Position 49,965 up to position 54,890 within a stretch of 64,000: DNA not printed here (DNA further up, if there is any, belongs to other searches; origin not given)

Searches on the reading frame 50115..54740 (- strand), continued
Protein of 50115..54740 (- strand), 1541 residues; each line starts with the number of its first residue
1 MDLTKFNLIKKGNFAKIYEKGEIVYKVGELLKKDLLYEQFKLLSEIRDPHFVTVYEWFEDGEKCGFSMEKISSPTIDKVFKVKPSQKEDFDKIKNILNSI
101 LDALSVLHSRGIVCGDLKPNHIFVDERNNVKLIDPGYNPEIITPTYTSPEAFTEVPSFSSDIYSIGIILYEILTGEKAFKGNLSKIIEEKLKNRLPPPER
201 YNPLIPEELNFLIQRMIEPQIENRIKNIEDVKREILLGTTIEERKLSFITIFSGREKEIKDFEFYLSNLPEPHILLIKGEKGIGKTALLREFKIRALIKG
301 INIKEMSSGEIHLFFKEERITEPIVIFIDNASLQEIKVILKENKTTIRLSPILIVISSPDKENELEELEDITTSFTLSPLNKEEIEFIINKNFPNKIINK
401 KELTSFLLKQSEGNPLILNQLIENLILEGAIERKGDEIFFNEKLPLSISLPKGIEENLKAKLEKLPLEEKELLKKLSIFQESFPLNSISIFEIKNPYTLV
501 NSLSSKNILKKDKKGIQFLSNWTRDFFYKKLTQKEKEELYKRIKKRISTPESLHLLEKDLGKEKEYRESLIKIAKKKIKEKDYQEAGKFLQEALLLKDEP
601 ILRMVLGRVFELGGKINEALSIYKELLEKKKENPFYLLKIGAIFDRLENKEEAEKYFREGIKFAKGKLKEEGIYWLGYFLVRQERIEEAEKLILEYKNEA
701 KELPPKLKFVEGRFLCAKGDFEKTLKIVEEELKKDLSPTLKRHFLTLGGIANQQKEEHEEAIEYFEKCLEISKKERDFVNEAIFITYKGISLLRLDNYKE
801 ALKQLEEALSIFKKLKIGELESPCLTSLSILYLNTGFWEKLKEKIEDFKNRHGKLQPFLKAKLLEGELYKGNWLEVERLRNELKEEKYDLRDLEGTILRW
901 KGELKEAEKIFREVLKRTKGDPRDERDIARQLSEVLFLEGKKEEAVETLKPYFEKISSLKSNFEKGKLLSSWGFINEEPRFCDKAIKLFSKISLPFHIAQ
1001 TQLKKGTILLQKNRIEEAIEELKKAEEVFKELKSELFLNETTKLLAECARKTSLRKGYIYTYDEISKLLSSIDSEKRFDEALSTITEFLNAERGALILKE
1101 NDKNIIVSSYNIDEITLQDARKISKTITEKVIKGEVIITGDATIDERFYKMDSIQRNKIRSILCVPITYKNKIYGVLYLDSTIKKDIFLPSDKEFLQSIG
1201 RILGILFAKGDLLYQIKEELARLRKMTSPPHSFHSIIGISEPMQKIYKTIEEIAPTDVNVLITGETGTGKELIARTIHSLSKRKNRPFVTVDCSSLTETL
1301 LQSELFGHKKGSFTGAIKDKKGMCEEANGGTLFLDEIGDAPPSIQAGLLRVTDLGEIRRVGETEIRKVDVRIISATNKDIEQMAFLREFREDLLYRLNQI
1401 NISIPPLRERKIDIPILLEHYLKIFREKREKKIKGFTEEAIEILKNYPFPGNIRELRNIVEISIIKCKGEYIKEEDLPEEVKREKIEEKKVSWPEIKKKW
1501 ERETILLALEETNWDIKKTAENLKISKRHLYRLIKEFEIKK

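Call 64: search_protein_families(library=ncbifam, proteins=[window:50115-54740:-], max_evalue=0.01)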
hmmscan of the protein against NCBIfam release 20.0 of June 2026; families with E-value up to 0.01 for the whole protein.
window:50115-54740:- (1541 aa): 52 families (the best 25 are shown)
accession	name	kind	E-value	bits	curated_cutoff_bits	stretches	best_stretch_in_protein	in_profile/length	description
TIGR01817.1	nifA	equivalog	2.2e-106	356.7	528.85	1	1063-1477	8-438/534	nif-specific transcriptional activator NifA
TIGR02915.1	PEP_resp_reg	equivalog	1.1e-98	331.1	502.6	1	1205-1540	111-445/445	PEP-CTERM-box response regulator transcription factor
NF041552.1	TF_PrdR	equivalog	2.9e-94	316.5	795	1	1222-1537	260-576/577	sigma-54 dependent transcriptional regulator PrdR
NF003451.0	PRK05022.1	equivalog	1.4e-90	304.5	476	1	1067-1540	15-511/512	nitric oxide reductase transcriptional regulator NorR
NF008469.0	PRK11361.1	equivalog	2.2e-88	297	714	1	1213-1540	122-457/461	acetoacetate metabolism transcriptional regulator AtoC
NF007689.0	PRK10365.1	equivalog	1.7e-85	287.5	760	1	1231-1530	136-435/441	sigma-54-dependent response regulator transcription factor ZraR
NF038308.1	RNA_repair_RtcR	equivalog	3.4e-85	286.9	650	1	1231-1493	177-448/530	RNA repair transcriptional activator RtcR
TIGR01818.1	ntrC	equivalog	2.2e-82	277.3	558.6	1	1231-1501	131-400/463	nitrogen regulation protein NR(I)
TIGR02974.1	phageshock_pspF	equivalog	2.5e-82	276.8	443.55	1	1236-1470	1-236/336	phage shock protein operon transcriptional activator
NF011958.0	PRK15429.1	equivalog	2.3e-78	264.5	830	1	1068-1539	197-686/692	formate hydrogenlyase transcriptional activator FlhA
NF041946.1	LuxO_transreg_Vib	equivalog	2.6e-74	250.7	800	1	1224-1492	123-391/463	quorum-sensing sigma-54 dependent transcriptional regulator LuxO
NF041906.1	V4R_TF_MobR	exception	8.2e-73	245.7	999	1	1232-1534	230-542/544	phenol degradation transcriptional regulator MobR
NF050807.1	TransRegFlbDCaul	equivalog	1.7e-71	241.4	750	1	1236-1478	120-362/454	sigma-54-dependent transcriptional regulator FlbD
TIGR02329.1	propionate_PrpR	equivalog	4.6e-71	240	499.2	1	1231-1535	209-525/526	propionate catabolism operon regulatory protein PrpR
NF008622.0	PRK11608.1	equivalog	1.1e-70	238.2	529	1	1235-1540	7-326/329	phage shock protein operon transcriptional activator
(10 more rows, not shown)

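Call 71: find_encoding_contigs(protein=P0019, flank=3000, max_places=1)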
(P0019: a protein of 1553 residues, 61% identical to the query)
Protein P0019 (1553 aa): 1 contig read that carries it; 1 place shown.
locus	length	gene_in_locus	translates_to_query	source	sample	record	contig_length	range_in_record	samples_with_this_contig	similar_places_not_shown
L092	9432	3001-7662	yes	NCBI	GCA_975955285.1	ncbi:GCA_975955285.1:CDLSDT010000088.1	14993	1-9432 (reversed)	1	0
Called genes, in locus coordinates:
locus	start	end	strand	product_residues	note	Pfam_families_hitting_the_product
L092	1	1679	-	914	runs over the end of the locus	PF08126:Propeptide_C25 (weak), PF01364:Peptidase_C25, PF13585:CHU_C (weak), PF13860:FlgD_ig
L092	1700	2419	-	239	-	-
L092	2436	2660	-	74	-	-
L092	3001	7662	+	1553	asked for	PF00069:Pkinase, PF07714:PK_Tyr_Ser-Thr, PF01590:GAF, PF13185:GAF_2, PF00158:Sigma54_activat, PF07724:AAA_2, PF14532:Sigma54_activ_2, PF25601:AAA_lid_14, +13 more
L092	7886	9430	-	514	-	?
